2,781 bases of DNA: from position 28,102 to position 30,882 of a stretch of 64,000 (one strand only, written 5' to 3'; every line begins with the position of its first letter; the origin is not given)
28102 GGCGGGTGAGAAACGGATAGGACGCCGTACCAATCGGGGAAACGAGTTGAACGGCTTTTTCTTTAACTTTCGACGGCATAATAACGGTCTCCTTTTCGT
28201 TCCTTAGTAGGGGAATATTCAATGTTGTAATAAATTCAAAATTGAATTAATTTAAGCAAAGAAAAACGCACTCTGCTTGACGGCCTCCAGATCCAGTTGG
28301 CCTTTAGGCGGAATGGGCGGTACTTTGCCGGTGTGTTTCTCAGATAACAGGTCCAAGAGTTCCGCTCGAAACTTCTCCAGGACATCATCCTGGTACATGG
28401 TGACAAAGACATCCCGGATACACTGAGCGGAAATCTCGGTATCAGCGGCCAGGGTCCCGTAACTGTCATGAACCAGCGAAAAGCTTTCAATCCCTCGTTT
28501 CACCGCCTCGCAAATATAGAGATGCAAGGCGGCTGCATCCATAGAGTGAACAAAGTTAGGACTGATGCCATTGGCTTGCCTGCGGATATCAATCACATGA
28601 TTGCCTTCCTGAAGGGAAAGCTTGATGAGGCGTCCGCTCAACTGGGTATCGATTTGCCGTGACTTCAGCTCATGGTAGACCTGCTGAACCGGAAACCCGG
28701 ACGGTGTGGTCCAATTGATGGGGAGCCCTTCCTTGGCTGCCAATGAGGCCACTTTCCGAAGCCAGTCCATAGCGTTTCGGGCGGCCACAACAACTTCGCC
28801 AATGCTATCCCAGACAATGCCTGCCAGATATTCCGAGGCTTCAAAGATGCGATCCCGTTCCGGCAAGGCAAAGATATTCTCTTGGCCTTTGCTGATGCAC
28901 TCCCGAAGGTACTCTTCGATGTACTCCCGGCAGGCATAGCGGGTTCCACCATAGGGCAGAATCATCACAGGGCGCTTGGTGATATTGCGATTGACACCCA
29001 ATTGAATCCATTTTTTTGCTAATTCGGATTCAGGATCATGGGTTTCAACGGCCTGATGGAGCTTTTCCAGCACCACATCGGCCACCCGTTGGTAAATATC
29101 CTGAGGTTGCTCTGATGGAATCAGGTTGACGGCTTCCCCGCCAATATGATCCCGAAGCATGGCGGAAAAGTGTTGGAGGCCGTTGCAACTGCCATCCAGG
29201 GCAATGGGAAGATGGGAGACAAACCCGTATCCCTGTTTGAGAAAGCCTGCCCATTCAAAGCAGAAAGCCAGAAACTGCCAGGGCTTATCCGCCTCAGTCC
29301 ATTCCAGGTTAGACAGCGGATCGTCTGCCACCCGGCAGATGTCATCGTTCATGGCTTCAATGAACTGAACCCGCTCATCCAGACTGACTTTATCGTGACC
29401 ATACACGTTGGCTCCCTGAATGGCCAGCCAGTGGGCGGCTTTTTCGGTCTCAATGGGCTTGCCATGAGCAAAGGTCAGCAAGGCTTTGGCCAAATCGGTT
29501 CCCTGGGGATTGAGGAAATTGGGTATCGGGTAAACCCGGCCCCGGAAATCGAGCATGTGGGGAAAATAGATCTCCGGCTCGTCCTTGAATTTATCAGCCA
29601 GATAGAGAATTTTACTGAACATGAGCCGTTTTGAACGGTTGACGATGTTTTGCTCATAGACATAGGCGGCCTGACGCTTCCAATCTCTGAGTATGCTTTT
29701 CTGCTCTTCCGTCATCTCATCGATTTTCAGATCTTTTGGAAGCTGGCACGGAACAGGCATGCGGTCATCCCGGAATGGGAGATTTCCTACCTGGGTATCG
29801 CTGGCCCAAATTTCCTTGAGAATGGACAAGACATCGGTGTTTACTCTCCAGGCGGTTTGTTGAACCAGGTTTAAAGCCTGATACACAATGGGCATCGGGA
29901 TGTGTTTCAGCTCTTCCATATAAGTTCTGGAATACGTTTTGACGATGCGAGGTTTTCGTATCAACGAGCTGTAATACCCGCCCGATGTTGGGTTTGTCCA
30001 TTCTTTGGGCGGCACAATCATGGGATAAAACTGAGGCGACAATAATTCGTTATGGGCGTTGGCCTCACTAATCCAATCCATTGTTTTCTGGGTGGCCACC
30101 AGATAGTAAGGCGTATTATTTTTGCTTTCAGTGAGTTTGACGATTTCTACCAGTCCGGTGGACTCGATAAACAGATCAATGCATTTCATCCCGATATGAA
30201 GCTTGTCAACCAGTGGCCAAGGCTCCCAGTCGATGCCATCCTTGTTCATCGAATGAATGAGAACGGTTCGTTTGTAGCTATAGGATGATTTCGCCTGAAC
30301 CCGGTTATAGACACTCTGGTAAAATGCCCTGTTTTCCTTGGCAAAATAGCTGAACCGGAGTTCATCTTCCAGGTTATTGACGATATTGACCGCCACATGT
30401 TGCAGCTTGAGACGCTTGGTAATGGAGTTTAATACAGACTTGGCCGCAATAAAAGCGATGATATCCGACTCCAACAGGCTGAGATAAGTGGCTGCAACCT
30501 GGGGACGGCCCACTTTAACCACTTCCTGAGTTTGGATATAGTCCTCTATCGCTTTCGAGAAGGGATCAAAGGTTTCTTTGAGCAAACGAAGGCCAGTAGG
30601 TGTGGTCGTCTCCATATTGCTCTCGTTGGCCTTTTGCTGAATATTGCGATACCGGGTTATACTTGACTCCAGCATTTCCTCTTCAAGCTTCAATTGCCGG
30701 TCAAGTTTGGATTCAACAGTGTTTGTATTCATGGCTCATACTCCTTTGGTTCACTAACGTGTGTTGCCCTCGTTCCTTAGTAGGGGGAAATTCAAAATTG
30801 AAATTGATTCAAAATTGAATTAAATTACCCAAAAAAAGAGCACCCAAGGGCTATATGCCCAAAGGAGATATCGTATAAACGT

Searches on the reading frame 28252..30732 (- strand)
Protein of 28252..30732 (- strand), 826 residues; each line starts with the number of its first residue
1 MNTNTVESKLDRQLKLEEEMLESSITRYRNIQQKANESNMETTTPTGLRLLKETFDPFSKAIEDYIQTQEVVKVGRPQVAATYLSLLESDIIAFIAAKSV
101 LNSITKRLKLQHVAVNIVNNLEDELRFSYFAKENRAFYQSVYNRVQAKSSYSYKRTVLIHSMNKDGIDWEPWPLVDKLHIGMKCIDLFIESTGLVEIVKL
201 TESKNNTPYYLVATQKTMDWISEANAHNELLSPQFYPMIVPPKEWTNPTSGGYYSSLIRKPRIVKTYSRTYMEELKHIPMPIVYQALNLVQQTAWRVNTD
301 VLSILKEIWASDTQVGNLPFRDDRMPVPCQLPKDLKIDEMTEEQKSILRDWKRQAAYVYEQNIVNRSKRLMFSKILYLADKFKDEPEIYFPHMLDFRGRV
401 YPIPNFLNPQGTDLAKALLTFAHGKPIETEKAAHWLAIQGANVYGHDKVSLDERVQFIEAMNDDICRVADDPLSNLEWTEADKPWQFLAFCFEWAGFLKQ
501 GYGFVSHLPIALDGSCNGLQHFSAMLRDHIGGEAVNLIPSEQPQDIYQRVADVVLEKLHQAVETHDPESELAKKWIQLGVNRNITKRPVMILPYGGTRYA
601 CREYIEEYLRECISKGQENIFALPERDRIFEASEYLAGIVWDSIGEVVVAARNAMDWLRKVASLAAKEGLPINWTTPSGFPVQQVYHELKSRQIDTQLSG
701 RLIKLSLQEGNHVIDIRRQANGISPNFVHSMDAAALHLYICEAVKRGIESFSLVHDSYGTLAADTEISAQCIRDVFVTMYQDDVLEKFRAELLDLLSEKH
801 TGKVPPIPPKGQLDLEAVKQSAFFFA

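Call 18: search_dna_similar(query=window:28252-30732:-, collection=phages, mode=protein, max_rows=15)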
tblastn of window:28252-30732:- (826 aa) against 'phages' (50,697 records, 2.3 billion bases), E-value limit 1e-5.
Records with a match: 2751; places in all: 2798; records where one place covers at least 80% of the query: 2653.
Best place of each record, by identity: <60% 2751.
By first word of the organism name: Klebsiella 702; Escherichia 364; Pseudomonas 331; Acinetobacter 169; Vibrio 133; Salmonella 113; Yersinia 92; Pectobacterium 89; Ralstonia 55; Xanthomonas 54; and 76 more.
By host as written in the record: - 388; Klebsiella pneumoniae 377; Escherichia coli 123; Acinetobacter baumannii 61; Pseudomonas putida KT2440 and Paw85 53; Pseudomonas aeruginosa 44; Yersinia pestis 38; Pectobacterium atrosepticum DSM18077 33; and 703 more.
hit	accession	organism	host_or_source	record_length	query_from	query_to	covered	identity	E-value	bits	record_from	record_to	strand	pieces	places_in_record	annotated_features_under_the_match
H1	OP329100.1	Pseudomonas phage LUZ100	Pseudomonas aeruginosa PaLo41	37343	2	826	100%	42.3%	0e+0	673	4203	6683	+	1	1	DNA-directed RNA polymerase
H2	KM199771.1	Mesorhizobium phage vB_MloP_Lo5R7ANS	Mesorhizobium loti R7ANS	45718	10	826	99%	41.7%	0e+0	634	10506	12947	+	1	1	DNA-directed RNA polymerase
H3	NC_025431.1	Mesorhizobium phage vB_MloP_Lo5R7ANS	Mesorhizobium loti R7ANS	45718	10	826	99%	41.7%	0e+0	634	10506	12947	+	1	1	RNA polymerase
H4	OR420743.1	Roseobacter phage CRP-125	Paracoccaceae bacterium strain FZCC0023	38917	13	826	99%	41.7%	0e+0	639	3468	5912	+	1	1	RNA polymerase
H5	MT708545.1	Rhizobium phage Pasto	Bradyrhizobium japonicum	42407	13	826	99%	41.6%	0e+0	609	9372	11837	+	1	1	RNA polymerase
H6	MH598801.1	Pelagibacter phage HTVC200P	Candidatus Pelagibacter sp. FZCC0015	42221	10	826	99%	41.3%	0e+0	640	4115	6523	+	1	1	RNA polymerase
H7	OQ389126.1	Ralstonia phage BOESR1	Ralstonia pseudosolanacearum (NCPPB ...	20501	6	826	99%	40.7%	0e+0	642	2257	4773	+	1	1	RNA polymerase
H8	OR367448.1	Ralstonia phage BOESR1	Ralstonia pseudosolanacearum (NCPPB ...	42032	6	826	99%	40.7%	0e+0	642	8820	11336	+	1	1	RNA polymerase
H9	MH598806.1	Pelagibacter phage HTVC119P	Candidatus Pelagibacter sp. HTCC7211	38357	10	826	99%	40.8%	0e+0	637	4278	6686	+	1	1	RNA polymerase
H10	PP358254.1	Ralstonia phage PY04L1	Ralstonia solanacearum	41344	3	826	100%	40.0%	0e+0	642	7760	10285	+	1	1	T7 RNA polymerase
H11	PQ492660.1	Limnohabitans phage YIMV22061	Limnohabitans sp. YIMB22184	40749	13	826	99%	40.5%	0e+0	638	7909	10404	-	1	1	RNA polymerase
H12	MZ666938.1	Desulfovibrio phage ProddE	Desulfovibrio desulfuricans strain ...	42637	10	826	99%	40.2%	0e+0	624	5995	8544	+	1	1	RNA polymerase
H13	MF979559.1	Ralstonia phage DU_RP_I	Ralstonia solanacearum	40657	13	826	99%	40.3%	0e+0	645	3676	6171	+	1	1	RNA polymerase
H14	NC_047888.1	Ralstonia phage DU_RP_I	Ralstonia solanacearum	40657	13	826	99%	40.3%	0e+0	645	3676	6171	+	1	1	RNA polymerase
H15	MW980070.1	Rhizobium phage RHEph21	Rhizobium gallicum sv. phaseoli R72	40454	6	826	99%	39.9%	0e+0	623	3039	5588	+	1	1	DNA-directed RNA polymerase protein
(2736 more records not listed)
